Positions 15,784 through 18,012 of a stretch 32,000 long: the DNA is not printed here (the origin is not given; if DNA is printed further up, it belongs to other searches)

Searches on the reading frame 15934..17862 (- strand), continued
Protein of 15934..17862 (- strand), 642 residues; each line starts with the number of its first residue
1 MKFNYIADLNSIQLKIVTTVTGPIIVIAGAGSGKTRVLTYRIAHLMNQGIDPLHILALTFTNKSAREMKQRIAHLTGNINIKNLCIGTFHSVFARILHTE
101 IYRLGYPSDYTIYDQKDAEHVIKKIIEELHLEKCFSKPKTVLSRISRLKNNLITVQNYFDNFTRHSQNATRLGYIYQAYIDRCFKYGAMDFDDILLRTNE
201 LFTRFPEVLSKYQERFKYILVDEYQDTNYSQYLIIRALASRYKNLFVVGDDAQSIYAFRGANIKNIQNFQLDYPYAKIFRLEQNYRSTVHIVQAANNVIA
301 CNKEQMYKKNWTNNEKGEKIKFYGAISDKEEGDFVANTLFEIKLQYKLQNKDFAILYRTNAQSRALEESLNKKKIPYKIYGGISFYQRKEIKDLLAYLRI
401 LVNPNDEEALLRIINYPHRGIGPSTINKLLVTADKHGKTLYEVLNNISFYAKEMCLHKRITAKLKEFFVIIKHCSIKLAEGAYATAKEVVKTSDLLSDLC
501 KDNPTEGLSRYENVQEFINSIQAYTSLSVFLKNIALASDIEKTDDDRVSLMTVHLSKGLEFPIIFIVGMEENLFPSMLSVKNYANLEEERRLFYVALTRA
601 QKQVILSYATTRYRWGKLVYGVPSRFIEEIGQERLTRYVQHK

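Call 11: find_homologous_proteins(query=window:15934-17862:-, max_evalue=1e-30)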
Query window:15934-17862:- (642 aa): 8000 proteins with E <= 1e-30 among 8000 candidates; the best 120 are listed.
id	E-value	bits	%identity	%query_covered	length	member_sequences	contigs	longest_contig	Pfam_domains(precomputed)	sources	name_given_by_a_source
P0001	0.0e+0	1351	95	100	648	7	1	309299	PF13538.13,PF01443.25,PF13604.13,PF13361.13,PF13245.13,PF00580.28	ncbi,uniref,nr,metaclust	ncbi:ATP-dependent helicase [Candidatus Walczuchella monophlebidarum]|uniref:DNA 3'-5' helicase n=1 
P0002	0.0e+0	1328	94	100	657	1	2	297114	PF13538.13,PF01443.25,PF13361.13,PF13245.13,PF00580.28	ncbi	ncbi:MAG: ATP-dependent helicase [Candidatus Walczuchella monophlebidarum]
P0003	0.0e+0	1328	94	100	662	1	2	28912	PF13538.13,PF01443.25,PF13361.13,PF13245.13,PF00580.28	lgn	-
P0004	4.3e-292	988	71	99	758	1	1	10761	PF13538.13,PF01443.25,PF21196.4,PF13604.13,PF13361.13,PF13245.13,PF00580.28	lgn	-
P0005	6.1e-285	965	70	98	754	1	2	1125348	PF13538.13,PF01443.25,PF21196.4,PF13604.13,PF13361.13,PF13245.13,PF00580.28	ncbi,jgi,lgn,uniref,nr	ncbi:ATP-dependent helicase [Bacteroidetes bacterium endosymbiont of Geopemphigus sp.]|uniref:ATP-de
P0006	7.6e-285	964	68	99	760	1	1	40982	PF13538.13,PF01443.25,PF21196.4,PF13361.13,PF13245.13,PF00580.28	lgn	-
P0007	4.4e-264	896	66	98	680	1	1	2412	PF13538.13,PF01443.25,PF13604.13,PF13361.13,PF13245.13,PF00580.28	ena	-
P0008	3.3e-263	893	64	98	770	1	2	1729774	PF13538.13,PF01443.25,PF21196.4,PF13604.13,PF13361.13,PF13245.13,PF00580.28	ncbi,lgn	ncbi:MAG: ATP-dependent helicase [Flavobacteriales bacterium AspAUS03]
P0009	6.3e-260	882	64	99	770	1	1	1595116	PF13538.13,PF01443.25,PF21196.4,PF13604.13,PF13361.13,PF13245.13,PF00580.28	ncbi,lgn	ncbi:MAG: UvrD-helicase domain-containing protein [Flavobacteriales bacterium]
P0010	1.5e-254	864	63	99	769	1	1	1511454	PF13538.13,PF01443.25,PF21196.4,PF13604.13,PF13361.13,PF13245.13,PF00580.28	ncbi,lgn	ncbi:MAG: ATP-dependent helicase [Flavobacteriales bacterium Tduv]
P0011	3.6e-254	863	62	99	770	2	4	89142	PF13538.13,PF01443.25,PF21196.4,PF13604.13,PF13361.13,PF13245.13,PF00580.28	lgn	-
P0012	2.6e-249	847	61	98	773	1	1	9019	PF13538.13,PF01443.25,PF21196.4,PF13604.13,PF13361.13,PF13245.13,PF00580.28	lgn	-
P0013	2.6e-249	847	61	98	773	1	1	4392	PF13538.13,PF01443.25,PF21196.4,PF13604.13,PF13361.13,PF13245.13,PF00580.28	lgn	-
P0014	4.3e-249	846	61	98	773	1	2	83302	PF13538.13,PF01443.25,PF21196.4,PF13604.13,PF13361.13,PF13245.13,PF00580.28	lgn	-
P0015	4.6e-249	846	61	98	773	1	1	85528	PF13538.13,PF01443.25,PF21196.4,PF13604.13,PF13361.13,PF13245.13,PF00580.28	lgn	-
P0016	7.2e-249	845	61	98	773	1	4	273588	PF13538.13,PF01443.25,PF21196.4,PF13604.13,PF13361.13,PF13245.13,PF00580.28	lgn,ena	-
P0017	7.2e-249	845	61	98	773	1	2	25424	PF13538.13,PF01443.25,PF21196.4,PF13604.13,PF13361.13,PF13245.13,PF00580.28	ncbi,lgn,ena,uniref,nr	ncbi:MAG: UvrD-helicase domain-containing protein [Apibacter sp.]|uniref:ATP-dependent helicase n=1 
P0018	7.2e-249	845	61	98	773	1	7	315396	PF13538.13,PF01443.25,PF21196.4,PF13604.13,PF13361.13,PF13245.13,PF00580.28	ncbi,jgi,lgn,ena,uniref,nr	ncbi:ATP-dependent helicase [uncultured Apibacter sp.]|uniref:ATP-dependent helicase n=1 Tax=uncultu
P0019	7.5e-249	845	61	98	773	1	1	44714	PF13538.13,PF01443.25,PF21196.4,PF13604.13,PF13361.13,PF13245.13,PF00580.28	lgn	-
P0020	8.5e-249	845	61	98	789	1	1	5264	PF13538.13,PF01443.25,PF21196.4,PF13604.13,PF13361.13,PF13245.13,PF00580.28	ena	-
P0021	8.5e-249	845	61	98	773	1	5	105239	PF13538.13,PF01443.25,PF21196.4,PF13604.13,PF13361.13,PF13245.13,PF00580.28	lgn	-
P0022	8.8e-249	845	61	98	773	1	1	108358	PF13538.13,PF01443.25,PF21196.4,PF13604.13,PF13361.13,PF13245.13,PF00580.28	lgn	-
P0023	8.8e-249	845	61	98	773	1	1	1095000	PF13538.13,PF01443.25,PF21196.4,PF13604.13,PF13361.13,PF13245.13,PF00580.28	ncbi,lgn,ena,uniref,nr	ncbi:ATP-dependent helicase [Apibacter mensalis]|uniref:ATP-dependent helicase n=1 Tax=Apibacter men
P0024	8.8e-249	845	61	98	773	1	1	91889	PF13538.13,PF01443.25,PF21196.4,PF13604.13,PF13361.13,PF13245.13,PF00580.28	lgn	-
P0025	8.8e-249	845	61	98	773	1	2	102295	PF13538.13,PF01443.25,PF21196.4,PF13604.13,PF13361.13,PF13245.13,PF00580.28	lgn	-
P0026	8.8e-249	845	61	98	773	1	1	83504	PF13538.13,PF01443.25,PF21196.4,PF13604.13,PF13361.13,PF13245.13,PF00580.28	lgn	-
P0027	1.0e-248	845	61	98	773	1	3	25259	PF13538.13,PF01443.25,PF21196.4,PF13604.13,PF13361.13,PF13245.13,PF00580.28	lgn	-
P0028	1.1e-248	845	61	98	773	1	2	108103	PF13538.13,PF01443.25,PF21196.4,PF13604.13,PF13361.13,PF13245.13,PF00580.28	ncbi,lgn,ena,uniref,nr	ncbi:ATP-dependent helicase [Apibacter mensalis]|uniref:ATP-dependent helicase n=1 Tax=Apibacter men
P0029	1.1e-248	845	61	98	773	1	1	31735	PF13538.13,PF01443.25,PF21196.4,PF13604.13,PF13361.13,PF13245.13,PF00580.28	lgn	-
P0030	1.1e-248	845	61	98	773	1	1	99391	PF13538.13,PF01443.25,PF21196.4,PF13604.13,PF13361.13,PF13245.13,PF00580.28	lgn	-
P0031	1.1e-248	845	61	98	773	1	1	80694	PF13538.13,PF01443.25,PF21196.4,PF13604.13,PF13361.13,PF13245.13,PF00580.28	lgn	-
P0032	1.1e-248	845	61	98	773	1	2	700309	PF13538.13,PF01443.25,PF21196.4,PF13604.13,PF13361.13,PF13245.13,PF00580.28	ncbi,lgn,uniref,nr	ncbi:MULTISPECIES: ATP-dependent helicase [unclassified Apibacter]|uniref:ATP-dependent helicase n=1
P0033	1.1e-248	845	61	98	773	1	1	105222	PF13538.13,PF01443.25,PF21196.4,PF13604.13,PF13361.13,PF13245.13,PF00580.28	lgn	-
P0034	1.1e-248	845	61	98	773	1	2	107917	PF13538.13,PF01443.25,PF21196.4,PF13604.13,PF13361.13,PF13245.13,PF00580.28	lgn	-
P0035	1.1e-248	845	61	98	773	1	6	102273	PF13538.13,PF01443.25,PF21196.4,PF13604.13,PF13361.13,PF13245.13,PF00580.28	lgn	-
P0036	1.1e-248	845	61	98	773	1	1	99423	PF13538.13,PF01443.25,PF21196.4,PF13604.13,PF13361.13,PF13245.13,PF00580.28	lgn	-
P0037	1.1e-248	845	61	98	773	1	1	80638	PF13538.13,PF01443.25,PF21196.4,PF13604.13,PF13361.13,PF13245.13,PF00580.28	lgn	-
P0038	1.1e-248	845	61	98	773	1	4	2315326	PF13538.13,PF01443.25,PF21196.4,PF13604.13,PF13361.13,PF13245.13,PF00580.28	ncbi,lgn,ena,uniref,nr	ncbi:ATP-dependent helicase [Apibacter sp. B2966]|uniref:ATP-dependent helicase n=1 Tax=Apibacter sp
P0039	1.1e-248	845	61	98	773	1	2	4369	PF13538.13,PF01443.25,PF21196.4,PF13604.13,PF13361.13,PF13245.13,PF00580.28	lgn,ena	-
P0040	1.1e-248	845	61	98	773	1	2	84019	PF13538.13,PF01443.25,PF21196.4,PF13604.13,PF13361.13,PF13245.13,PF00580.28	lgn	-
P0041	1.1e-248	845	61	98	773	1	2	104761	PF13538.13,PF01443.25,PF21196.4,PF13604.13,PF13361.13,PF13245.13,PF00580.28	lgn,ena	-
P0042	1.1e-248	845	61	98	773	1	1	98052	PF13538.13,PF01443.25,PF21196.4,PF13604.13,PF13361.13,PF13245.13,PF00580.28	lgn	-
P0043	1.1e-248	845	61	98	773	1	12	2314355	PF13538.13,PF01443.25,PF21196.4,PF13604.13,PF13361.13,PF13245.13,PF00580.28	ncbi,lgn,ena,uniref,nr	ncbi:UvrD-helicase domain-containing protein [Apibacter sp. ESL0432]|uniref:ATP-dependent helicase n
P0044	1.1e-248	845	61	98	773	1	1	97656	PF13538.13,PF01443.25,PF21196.4,PF13604.13,PF13361.13,PF13245.13,PF00580.28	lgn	-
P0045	1.1e-248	845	61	98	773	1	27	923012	PF13538.13,PF01443.25,PF21196.4,PF13604.13,PF13361.13,PF13245.13,PF00580.28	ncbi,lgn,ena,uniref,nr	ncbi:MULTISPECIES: ATP-dependent helicase [Apibacter]|uniref:ATP-dependent helicase n=1 Tax=Apibacte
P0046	1.1e-248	845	61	98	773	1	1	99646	PF13538.13,PF01443.25,PF21196.4,PF13604.13,PF13361.13,PF13245.13,PF00580.28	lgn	-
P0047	1.1e-248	845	61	98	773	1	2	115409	PF13538.13,PF01443.25,PF21196.4,PF13604.13,PF13361.13,PF13245.13,PF00580.28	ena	-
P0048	1.1e-248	845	61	98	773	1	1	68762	PF13538.13,PF01443.25,PF21196.4,PF13604.13,PF13361.13,PF13245.13,PF00580.28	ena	-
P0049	1.1e-248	845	61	98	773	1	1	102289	PF13538.13,PF01443.25,PF21196.4,PF13604.13,PF13361.13,PF13245.13,PF00580.28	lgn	-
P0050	1.1e-248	845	61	98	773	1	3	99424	PF13538.13,PF01443.25,PF21196.4,PF13604.13,PF13361.13,PF13245.13,PF00580.28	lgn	-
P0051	1.2e-248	845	61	98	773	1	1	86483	PF13538.13,PF01443.25,PF21196.4,PF13604.13,PF13361.13,PF13245.13,PF00580.28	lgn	-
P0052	1.2e-248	845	61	98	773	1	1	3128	PF13538.13,PF01443.25,PF21196.4,PF13604.13,PF13361.13,PF13245.13,PF00580.28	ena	-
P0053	1.3e-248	845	61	98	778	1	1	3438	PF13538.13,PF01443.25,PF21196.4,PF13604.13,PF13361.13,PF13245.13,PF00580.28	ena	-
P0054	1.4e-248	845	61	98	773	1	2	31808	PF13538.13,PF01443.25,PF21196.4,PF13604.13,PF13361.13,PF13245.13,PF00580.28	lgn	-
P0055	1.6e-248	844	61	98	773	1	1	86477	PF13538.13,PF01443.25,PF21196.4,PF13604.13,PF13361.13,PF13245.13,PF00580.28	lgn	-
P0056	1.7e-248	844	61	98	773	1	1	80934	PF13538.13,PF01443.25,PF21196.4,PF13604.13,PF13361.13,PF13245.13,PF00580.28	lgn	-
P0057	1.7e-248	844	61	98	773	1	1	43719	PF13538.13,PF01443.25,PF21196.4,PF13604.13,PF13361.13,PF13245.13,PF00580.28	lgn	-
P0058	1.7e-248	844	61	98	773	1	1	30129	PF13538.13,PF01443.25,PF21196.4,PF13604.13,PF13361.13,PF13245.13,PF00580.28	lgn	-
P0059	2.1e-248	844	61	98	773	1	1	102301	PF13538.13,PF01443.25,PF21196.4,PF13604.13,PF13361.13,PF13245.13,PF00580.28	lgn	-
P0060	2.1e-248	844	61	98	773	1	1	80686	PF13538.13,PF01443.25,PF21196.4,PF13604.13,PF13361.13,PF13245.13,PF00580.28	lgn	-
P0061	2.2e-248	844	61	98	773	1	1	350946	PF13538.13,PF01443.25,PF21196.4,PF13604.13,PF13361.13,PF13245.13,PF00580.28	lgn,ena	-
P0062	2.2e-248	844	61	98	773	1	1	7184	PF13538.13,PF01443.25,PF21196.4,PF13604.13,PF13361.13,PF13245.13,PF00580.28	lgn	-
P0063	2.2e-248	844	61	98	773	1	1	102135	PF13538.13,PF01443.25,PF21196.4,PF13604.13,PF13361.13,PF13245.13,PF00580.28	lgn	-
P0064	2.3e-248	844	61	98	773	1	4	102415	PF13538.13,PF01443.25,PF21196.4,PF13604.13,PF13361.13,PF13245.13,PF00580.28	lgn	-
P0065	2.3e-248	844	61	98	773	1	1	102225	PF13538.13,PF01443.25,PF21196.4,PF13604.13,PF13361.13,PF13245.13,PF00580.28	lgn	-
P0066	2.7e-248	844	61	98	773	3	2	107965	PF13538.13,PF01443.25,PF21196.4,PF13604.13,PF13361.13,PF13245.13,PF00580.28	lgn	-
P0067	2.8e-248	844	61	98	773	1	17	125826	PF13538.13,PF01443.25,PF21196.4,PF13604.13,PF13361.13,PF13245.13,PF00580.28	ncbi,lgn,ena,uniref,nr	ncbi:ATP-dependent helicase [uncultured Apibacter sp.]|uniref:ATP-dependent helicase n=1 Tax=uncultu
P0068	2.8e-248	844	61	98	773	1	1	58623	PF13538.13,PF01443.25,PF21196.4,PF13604.13,PF13361.13,PF13245.13,PF00580.28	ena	-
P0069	2.8e-248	844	61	98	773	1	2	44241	PF13538.13,PF01443.25,PF21196.4,PF13604.13,PF13361.13,PF13245.13,PF00580.28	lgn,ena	-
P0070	2.8e-248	844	61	98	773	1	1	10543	PF13538.13,PF01443.25,PF21196.4,PF13604.13,PF13361.13,PF13245.13,PF00580.28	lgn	-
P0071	3.1e-248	843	61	98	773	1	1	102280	PF13538.13,PF01443.25,PF21196.4,PF13604.13,PF13361.13,PF13245.13,PF00580.28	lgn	-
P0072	3.3e-248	843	61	98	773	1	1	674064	PF13538.13,PF01443.25,PF21196.4,PF13604.13,PF13361.13,PF13245.13,PF00580.28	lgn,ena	-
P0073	3.3e-248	843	61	98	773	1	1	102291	PF13538.13,PF01443.25,PF21196.4,PF13604.13,PF13361.13,PF13245.13,PF00580.28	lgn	-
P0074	3.9e-248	843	61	98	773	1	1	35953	PF13538.13,PF01443.25,PF21196.4,PF13604.13,PF13361.13,PF13245.13,PF00580.28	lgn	-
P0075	4.0e-248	843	61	98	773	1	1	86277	PF13538.13,PF01443.25,PF21196.4,PF13604.13,PF13361.13,PF13245.13,PF00580.28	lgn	-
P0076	4.1e-248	843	61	98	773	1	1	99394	PF13538.13,PF01443.25,PF21196.4,PF13604.13,PF13361.13,PF13245.13,PF00580.28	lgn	-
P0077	4.1e-248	843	61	98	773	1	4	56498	PF13538.13,PF01443.25,PF21196.4,PF13604.13,PF13361.13,PF13245.13,PF00580.28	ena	-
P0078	4.2e-248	843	61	98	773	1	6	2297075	PF13538.13,PF01443.25,PF21196.4,PF13604.13,PF13361.13,PF13245.13,PF00580.28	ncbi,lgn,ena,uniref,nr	ncbi:ATP-dependent helicase [Apibacter sp. ESL0404]|uniref:ATP-dependent helicase n=1 Tax=Apibacter 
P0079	4.4e-248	843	61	98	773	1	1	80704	PF13538.13,PF01443.25,PF21196.4,PF13604.13,PF13361.13,PF13245.13,PF00580.28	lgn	-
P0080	4.4e-248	843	61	98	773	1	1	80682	PF13538.13,PF01443.25,PF21196.4,PF13604.13,PF13361.13,PF13245.13,PF00580.28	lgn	-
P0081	5.4e-248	843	60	98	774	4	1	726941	PF13538.13,PF01443.25,PF21196.4,PF13604.13,PF13361.13,PF13245.13,PF00580.28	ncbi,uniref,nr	ncbi:ATP-dependent helicase [Apibacter sp. HY039]|uniref:ATP-dependent helicase n=1 Tax=Apibacter sp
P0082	5.6e-248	843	61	98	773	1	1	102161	PF13538.13,PF01443.25,PF21196.4,PF13604.13,PF13361.13,PF13245.13,PF00580.28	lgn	-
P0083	7.6e-248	842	61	98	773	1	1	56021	PF13538.13,PF01443.25,PF21196.4,PF13604.13,PF13361.13,PF13245.13,PF00580.28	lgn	-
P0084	1.2e-247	841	61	98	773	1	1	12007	PF13538.13,PF01443.25,PF21196.4,PF13604.13,PF13361.13,PF13245.13,PF00580.28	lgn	-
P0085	1.3e-247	841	61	99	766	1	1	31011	PF13538.13,PF01443.25,PF21196.4,PF13604.13,PF13361.13,PF13245.13,PF00580.28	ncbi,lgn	-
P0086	1.3e-247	841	61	98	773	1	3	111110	PF13538.13,PF01443.25,PF21196.4,PF13604.13,PF13361.13,PF13245.13,PF00580.28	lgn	-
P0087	1.3e-247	841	61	98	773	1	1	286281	PF13538.13,PF01443.25,PF21196.4,PF13604.13,PF13361.13,PF13245.13,PF00580.28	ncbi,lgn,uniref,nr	ncbi:DNA helicase-2 / ATP-dependent DNA helicase PcrA [Apibacter mensalis]|uniref:DNA 3'-5' helicase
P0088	1.3e-247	841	61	98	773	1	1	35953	PF13538.13,PF01443.25,PF21196.4,PF13604.13,PF13361.13,PF13245.13,PF00580.28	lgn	-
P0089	1.4e-247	841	61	98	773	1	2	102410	PF13538.13,PF01443.25,PF21196.4,PF13604.13,PF13361.13,PF13245.13,PF00580.28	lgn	-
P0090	1.4e-247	841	61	98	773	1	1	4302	PF13538.13,PF01443.25,PF21196.4,PF13604.13,PF13361.13,PF13245.13,PF00580.28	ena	-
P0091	1.5e-247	841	61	98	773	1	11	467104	PF13538.13,PF01443.25,PF21196.4,PF13604.13,PF13361.13,PF13245.13,PF00580.28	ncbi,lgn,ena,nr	ncbi:MAG: UvrD-helicase domain-containing protein [Apibacter sp.]|nr:UvrD-helicase domain-containing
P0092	1.7e-247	841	61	98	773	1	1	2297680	PF13538.13,PF01443.25,PF21196.4,PF13604.13,PF13361.13,PF13245.13,PF00580.28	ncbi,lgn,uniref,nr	ncbi:UvrD-helicase domain-containing protein [Apibacter sp. B3706]|uniref:ATP-dependent helicase n=1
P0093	1.9e-247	841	61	98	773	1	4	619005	PF13538.13,PF01443.25,PF21196.4,PF13604.13,PF13361.13,PF13245.13,PF00580.28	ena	-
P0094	1.9e-247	841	61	98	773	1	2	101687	PF13538.13,PF01443.25,PF21196.4,PF13604.13,PF13361.13,PF13245.13,PF00580.28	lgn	-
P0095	2.3e-247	841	61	98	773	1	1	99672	PF13538.13,PF01443.25,PF21196.4,PF13604.13,PF13361.13,PF13245.13,PF00580.28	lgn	-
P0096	2.5e-247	840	61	98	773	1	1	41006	PF13538.13,PF01443.25,PF21196.4,PF13604.13,PF13361.13,PF13245.13,PF00580.28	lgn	-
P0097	2.7e-247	840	61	98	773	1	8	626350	PF13538.13,PF01443.25,PF21196.4,PF13604.13,PF13361.13,PF13245.13,PF00580.28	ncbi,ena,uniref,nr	ncbi:ATP-dependent helicase [Apibacter mensalis]|uniref:ATP-dependent helicase n=1 Tax=Apibacter men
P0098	3.6e-247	840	60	98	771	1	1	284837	PF13538.13,PF01443.25,PF21196.4,PF13604.13,PF13361.13,PF13245.13,PF00580.28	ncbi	-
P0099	3.8e-247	840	61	98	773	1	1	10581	PF13538.13,PF01443.25,PF21196.4,PF13604.13,PF13361.13,PF13245.13,PF00580.28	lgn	-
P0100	5.0e-247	839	61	98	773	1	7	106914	PF13538.13,PF01443.25,PF21196.4,PF13604.13,PF13361.13,PF13245.13,PF00580.28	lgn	-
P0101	5.6e-247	839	61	98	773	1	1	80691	PF13538.13,PF01443.25,PF21196.4,PF13604.13,PF13361.13,PF13245.13,PF00580.28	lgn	-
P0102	5.9e-247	839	61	98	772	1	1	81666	PF13538.13,PF01443.25,PF21196.4,PF13604.13,PF13361.13,PF13245.13,PF00580.28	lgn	-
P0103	8.9e-247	839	61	98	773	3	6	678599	PF13538.13,PF01443.25,PF21196.4,PF13604.13,PF13361.13,PF13245.13,PF00580.28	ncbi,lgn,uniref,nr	ncbi:AAA family ATPase [Apibacter sp. B3889]|uniref:ATP-dependent helicase n=1 Tax=unclassified Apib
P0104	1.1e-246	838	60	98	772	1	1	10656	PF13538.13,PF01443.25,PF21196.4,PF13604.13,PF13361.13,PF13245.13,PF00580.28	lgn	-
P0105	1.5e-246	838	60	98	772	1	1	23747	PF13538.13,PF01443.25,PF21196.4,PF13604.13,PF13361.13,PF13245.13,PF00580.28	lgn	-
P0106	1.5e-246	838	60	98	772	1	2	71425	PF13538.13,PF01443.25,PF21196.4,PF13604.13,PF13361.13,PF13245.13,PF00580.28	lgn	-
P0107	1.5e-246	838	60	98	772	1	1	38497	PF13538.13,PF01443.25,PF21196.4,PF13604.13,PF13361.13,PF13245.13,PF00580.28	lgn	-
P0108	1.7e-246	838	61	98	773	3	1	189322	PF13538.13,PF01443.25,PF21196.4,PF13604.13,PF13361.13,PF13245.13,PF00580.28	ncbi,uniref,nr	ncbi:ATP-dependent DNA helicase [Apibacter muscae]|uniref:ATP-dependent helicase n=1 Tax=Apibacter m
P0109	2.1e-246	837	60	98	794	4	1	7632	PF13538.13,PF01443.25,PF21196.4,PF13604.13,PF13361.13,PF13245.13,PF00580.28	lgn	-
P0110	2.2e-246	837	61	98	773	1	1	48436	PF13538.13,PF01443.25,PF21196.4,PF13604.13,PF13361.13,PF13245.13,PF00580.28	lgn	-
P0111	2.4e-246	837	61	98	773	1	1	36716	PF13538.13,PF01443.25,PF21196.4,PF13604.13,PF13361.13,PF13245.13,PF00580.28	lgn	-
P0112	3.5e-246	837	60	98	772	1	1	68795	PF13538.13,PF01443.25,PF21196.4,PF13604.13,PF13361.13,PF13245.13,PF00580.28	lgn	-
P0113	3.7e-246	837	60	98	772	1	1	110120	PF13538.13,PF01443.25,PF21196.4,PF13604.13,PF13361.13,PF13245.13,PF00580.28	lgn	-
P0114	4.0e-246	836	60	98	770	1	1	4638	PF13538.13,PF01443.25,PF21196.4,PF13604.13,PF13361.13,PF13245.13,PF00580.28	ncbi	-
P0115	4.0e-246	836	60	98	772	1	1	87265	PF13538.13,PF01443.25,PF21196.4,PF13604.13,PF13361.13,PF13245.13,PF00580.28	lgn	-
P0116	4.0e-246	836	60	98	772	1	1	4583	PF13538.13,PF01443.25,PF21196.4,PF13604.13,PF13361.13,PF13245.13,PF00580.28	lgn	-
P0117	4.0e-246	836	60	98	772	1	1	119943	PF13538.13,PF01443.25,PF21196.4,PF13604.13,PF13361.13,PF13245.13,PF00580.28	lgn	-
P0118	5.2e-246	836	60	99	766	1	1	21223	PF13538.13,PF01443.25,PF21196.4,PF13604.13,PF13361.13,PF13245.13,PF00580.28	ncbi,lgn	-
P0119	5.7e-246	836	60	98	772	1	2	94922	PF13538.13,PF01443.25,PF21196.4,PF13604.13,PF13361.13,PF13245.13,PF00580.28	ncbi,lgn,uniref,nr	ncbi:ATP-dependent helicase [Apibacter adventoris]|uniref:ATP-dependent helicase n=1 Tax=Apibacter a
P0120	1.2e-245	835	61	98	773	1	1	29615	PF13538.13,PF01443.25,PF21196.4,PF13604.13,PF13361.13,PF13245.13,PF00580.28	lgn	-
